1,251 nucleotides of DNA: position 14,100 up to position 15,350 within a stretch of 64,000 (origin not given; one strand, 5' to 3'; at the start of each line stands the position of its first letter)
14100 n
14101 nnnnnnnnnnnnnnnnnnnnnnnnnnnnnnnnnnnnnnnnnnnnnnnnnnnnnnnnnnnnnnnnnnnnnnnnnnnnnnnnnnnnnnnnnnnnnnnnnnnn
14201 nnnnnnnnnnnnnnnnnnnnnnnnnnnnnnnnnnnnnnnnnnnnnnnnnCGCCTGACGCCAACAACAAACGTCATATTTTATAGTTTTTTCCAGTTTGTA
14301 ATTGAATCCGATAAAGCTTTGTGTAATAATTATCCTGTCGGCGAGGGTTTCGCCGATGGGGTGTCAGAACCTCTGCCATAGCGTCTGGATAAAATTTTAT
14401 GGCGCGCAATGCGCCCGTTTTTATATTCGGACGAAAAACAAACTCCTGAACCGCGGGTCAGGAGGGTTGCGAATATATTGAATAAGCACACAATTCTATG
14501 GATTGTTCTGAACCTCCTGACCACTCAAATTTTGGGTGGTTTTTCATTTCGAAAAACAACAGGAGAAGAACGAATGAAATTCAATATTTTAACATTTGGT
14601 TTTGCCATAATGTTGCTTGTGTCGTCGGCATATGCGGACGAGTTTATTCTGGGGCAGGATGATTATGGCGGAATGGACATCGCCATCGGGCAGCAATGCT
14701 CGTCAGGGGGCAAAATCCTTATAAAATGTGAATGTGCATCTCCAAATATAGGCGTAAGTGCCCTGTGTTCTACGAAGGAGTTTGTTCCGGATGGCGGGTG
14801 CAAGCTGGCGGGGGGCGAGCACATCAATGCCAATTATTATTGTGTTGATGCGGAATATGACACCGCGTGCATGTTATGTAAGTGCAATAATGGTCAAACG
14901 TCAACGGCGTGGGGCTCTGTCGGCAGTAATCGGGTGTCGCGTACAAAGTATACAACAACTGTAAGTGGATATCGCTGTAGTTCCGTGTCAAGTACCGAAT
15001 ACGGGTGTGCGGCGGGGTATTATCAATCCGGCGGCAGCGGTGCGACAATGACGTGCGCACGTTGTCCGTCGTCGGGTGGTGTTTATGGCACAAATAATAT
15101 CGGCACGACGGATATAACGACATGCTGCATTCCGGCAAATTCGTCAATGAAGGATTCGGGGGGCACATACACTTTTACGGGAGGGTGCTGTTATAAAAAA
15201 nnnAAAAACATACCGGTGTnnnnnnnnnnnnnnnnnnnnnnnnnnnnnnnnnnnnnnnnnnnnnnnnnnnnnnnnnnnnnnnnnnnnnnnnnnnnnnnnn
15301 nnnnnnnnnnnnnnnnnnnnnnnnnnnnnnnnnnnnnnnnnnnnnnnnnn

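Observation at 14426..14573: All three Cys-rich paralogs carry a terminator-like hairpin plus U-run immediately upstream of the RBS (shared leader attenuator architecture)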

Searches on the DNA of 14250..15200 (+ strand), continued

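Call 81: search_with_rna_model(model_id=R1, sources=[L176, L202, L204, L210, L211], max_evalue=10, show_alignments=3)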
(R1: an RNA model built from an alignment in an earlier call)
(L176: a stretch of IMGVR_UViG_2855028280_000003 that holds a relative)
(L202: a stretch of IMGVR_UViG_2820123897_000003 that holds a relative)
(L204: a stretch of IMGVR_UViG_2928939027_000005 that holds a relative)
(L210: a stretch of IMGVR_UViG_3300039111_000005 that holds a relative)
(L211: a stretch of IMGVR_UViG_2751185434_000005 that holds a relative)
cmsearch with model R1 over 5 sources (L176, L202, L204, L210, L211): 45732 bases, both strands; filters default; matches with E-value up to 10: 1.
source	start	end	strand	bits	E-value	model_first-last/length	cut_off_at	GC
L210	1291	1384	+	18.5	0.028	22-107/118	no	0.63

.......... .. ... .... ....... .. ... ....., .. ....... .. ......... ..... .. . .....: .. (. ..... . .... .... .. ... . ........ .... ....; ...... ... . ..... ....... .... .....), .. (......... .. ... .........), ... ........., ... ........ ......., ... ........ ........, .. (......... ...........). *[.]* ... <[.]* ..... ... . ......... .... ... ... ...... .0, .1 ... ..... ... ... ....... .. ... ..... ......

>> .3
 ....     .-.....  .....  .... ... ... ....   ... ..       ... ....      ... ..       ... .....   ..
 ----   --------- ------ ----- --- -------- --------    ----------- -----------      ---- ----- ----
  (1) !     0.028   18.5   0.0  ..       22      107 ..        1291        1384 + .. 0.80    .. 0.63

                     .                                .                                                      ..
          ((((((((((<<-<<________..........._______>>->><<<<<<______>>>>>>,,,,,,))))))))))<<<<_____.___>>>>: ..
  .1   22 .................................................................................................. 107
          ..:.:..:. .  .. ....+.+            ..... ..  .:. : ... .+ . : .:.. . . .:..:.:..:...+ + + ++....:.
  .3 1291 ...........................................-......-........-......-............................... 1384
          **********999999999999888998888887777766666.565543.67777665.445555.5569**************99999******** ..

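Call 89: build_rna_model(alignment_id=A7, structure=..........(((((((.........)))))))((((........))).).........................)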
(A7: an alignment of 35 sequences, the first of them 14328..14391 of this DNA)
Model R3 built from alignment A7 (35 sequences, 75 columns); structure: as given.
model positions 64; base pairs 11; branch points 1; effective number of sequences 35; information 0.773 bits per position. Calibrated on 0.2 Mb of random sequence (short: E-values are rough).
structure used (alignment columns):
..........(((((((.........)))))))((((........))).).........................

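Call 90: search_with_rna_model(model_id=R3, sources=[L176, L202, L204, L210, L211, window, L007, L006, L045], max_evalue=10, show_alignments=0)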
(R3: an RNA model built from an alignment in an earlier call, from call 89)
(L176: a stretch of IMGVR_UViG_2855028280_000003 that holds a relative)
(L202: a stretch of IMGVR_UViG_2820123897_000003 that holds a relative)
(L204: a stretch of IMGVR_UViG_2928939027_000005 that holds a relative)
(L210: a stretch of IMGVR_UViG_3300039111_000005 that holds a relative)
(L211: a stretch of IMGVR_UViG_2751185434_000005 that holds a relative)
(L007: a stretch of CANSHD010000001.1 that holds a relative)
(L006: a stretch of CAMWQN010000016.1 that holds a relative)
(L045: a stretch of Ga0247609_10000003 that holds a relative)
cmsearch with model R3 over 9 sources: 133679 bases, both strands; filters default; matches with E-value up to 10: 8.
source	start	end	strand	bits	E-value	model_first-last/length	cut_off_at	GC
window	14328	14391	+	63.2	2.2e-21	1-64/64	no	0.55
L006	2628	2690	+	54.8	3.9e-18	1-64/64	no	0.48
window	49520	49584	-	54.1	7.4e-18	1-64/64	no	0.55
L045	6409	6474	+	51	1.2e-16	1-64/64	no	0.47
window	31180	31244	-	24.1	3.1e-06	1-64/64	no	0.46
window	47581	47637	+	12.5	0.096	1-64/64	no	0.44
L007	2122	2178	+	12.5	0.096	1-64/64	no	0.44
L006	4362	4438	+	10.5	0.57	1-64/64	no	0.42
